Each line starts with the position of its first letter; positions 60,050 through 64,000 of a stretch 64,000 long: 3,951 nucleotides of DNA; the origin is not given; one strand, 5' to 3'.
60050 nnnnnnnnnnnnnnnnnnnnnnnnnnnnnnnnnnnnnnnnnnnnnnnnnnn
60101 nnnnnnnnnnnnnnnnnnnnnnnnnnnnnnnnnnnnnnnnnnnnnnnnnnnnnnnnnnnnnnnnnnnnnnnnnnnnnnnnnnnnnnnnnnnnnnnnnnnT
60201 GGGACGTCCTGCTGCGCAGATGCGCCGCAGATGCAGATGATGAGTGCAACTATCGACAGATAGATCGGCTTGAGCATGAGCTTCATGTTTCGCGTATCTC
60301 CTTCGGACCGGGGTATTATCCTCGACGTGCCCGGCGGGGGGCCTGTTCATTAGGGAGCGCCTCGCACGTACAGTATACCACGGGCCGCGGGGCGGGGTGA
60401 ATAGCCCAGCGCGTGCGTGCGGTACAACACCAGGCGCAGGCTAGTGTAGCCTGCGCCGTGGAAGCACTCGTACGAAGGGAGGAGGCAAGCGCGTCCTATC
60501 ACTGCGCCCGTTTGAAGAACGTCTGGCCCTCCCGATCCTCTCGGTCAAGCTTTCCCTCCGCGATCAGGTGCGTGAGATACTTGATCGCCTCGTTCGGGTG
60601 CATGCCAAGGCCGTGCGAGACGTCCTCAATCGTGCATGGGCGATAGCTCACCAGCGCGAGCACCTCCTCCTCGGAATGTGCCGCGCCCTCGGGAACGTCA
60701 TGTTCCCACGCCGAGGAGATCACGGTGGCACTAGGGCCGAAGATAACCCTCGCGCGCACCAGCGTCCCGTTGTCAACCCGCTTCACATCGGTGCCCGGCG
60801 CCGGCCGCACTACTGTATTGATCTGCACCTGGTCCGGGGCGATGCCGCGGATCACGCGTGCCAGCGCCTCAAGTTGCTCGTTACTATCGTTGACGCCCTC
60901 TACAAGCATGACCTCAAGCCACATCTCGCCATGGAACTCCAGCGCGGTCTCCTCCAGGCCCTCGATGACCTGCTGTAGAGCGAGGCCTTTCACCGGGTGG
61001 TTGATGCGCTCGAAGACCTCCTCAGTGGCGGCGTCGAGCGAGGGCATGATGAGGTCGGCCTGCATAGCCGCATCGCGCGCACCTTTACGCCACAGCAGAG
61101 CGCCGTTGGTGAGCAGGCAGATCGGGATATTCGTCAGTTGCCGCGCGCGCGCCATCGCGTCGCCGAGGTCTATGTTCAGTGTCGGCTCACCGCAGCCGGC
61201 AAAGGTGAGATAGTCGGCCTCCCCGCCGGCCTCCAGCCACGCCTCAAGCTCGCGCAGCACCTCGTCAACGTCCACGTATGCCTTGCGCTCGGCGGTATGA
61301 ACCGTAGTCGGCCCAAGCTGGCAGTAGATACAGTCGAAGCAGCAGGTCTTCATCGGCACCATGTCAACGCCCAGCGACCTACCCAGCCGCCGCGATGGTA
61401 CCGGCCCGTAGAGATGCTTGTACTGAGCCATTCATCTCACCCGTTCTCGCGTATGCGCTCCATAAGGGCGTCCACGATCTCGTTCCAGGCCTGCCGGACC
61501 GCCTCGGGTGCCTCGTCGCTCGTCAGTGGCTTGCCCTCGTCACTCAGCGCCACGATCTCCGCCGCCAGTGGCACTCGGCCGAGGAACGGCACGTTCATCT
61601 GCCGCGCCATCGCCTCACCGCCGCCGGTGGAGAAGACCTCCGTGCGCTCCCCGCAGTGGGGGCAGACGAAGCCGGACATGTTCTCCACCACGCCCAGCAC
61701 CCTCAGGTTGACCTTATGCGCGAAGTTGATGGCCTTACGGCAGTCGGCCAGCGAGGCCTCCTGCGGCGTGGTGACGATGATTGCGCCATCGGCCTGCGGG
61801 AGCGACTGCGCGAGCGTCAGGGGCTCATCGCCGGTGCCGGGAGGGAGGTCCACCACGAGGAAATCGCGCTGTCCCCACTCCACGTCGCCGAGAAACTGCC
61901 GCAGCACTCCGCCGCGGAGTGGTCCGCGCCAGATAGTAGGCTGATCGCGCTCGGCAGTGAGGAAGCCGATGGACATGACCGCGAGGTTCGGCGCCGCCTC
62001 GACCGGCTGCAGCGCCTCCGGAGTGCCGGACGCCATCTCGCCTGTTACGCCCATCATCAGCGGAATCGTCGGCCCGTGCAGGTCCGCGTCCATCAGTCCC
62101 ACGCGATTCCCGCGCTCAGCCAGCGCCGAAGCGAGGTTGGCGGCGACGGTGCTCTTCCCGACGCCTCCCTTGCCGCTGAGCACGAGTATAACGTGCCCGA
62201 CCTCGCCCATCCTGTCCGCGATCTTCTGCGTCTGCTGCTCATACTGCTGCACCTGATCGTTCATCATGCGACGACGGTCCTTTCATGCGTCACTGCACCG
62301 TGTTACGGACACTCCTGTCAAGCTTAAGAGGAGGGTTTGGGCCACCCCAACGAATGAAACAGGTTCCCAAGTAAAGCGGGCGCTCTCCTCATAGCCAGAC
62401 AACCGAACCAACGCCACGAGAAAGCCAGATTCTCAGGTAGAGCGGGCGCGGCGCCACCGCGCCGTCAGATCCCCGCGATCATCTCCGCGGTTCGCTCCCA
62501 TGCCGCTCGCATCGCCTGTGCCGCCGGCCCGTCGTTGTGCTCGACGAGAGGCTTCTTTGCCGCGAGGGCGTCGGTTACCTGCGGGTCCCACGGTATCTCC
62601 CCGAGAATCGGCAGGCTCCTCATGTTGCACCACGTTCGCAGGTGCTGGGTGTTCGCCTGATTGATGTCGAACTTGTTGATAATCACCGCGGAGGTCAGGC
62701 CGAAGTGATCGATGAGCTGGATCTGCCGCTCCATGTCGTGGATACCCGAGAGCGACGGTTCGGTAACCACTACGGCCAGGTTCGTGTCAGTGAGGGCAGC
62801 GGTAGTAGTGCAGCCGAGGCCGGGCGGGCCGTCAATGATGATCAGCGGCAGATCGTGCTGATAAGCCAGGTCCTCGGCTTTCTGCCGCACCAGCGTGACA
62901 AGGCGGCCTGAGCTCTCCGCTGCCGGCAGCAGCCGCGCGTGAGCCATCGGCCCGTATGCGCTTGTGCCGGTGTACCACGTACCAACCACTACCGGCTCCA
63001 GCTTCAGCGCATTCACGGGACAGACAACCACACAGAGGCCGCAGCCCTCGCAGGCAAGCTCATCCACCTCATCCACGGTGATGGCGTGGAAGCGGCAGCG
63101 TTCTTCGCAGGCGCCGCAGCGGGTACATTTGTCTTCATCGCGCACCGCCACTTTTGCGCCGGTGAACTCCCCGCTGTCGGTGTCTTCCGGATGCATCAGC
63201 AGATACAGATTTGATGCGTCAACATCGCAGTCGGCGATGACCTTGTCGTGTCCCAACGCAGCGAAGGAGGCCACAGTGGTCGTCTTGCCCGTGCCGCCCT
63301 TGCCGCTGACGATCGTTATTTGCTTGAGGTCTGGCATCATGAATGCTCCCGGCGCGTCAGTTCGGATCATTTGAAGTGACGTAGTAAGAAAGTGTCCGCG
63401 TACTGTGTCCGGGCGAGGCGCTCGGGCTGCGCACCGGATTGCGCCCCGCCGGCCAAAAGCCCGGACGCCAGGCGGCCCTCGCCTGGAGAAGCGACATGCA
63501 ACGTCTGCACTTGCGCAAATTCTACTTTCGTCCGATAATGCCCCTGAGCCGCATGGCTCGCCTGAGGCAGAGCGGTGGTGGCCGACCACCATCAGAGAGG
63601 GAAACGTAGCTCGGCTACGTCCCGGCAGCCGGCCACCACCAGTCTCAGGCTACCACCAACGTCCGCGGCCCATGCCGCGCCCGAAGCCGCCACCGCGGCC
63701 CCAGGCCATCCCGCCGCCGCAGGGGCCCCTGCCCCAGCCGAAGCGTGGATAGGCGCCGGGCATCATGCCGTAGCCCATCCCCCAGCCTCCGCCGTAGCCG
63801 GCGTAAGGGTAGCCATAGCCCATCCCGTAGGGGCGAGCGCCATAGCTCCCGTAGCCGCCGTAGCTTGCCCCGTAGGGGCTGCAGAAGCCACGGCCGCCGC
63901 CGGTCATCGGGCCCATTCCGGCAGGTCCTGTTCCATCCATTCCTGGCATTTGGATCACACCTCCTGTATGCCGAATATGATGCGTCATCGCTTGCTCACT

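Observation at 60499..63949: Conserved uncharacterised Fe-S cluster: radical SAM (wHTH) - Mrp/ApbC - MinD-ferredoxin ATPase - DUF5320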

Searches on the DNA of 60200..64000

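Call 46: search_rna_families(source=window, start=60200, end=64000, threshold=evalue, max_evalue=1)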
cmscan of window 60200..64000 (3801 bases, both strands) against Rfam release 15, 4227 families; matches with E-value up to 1: 0.
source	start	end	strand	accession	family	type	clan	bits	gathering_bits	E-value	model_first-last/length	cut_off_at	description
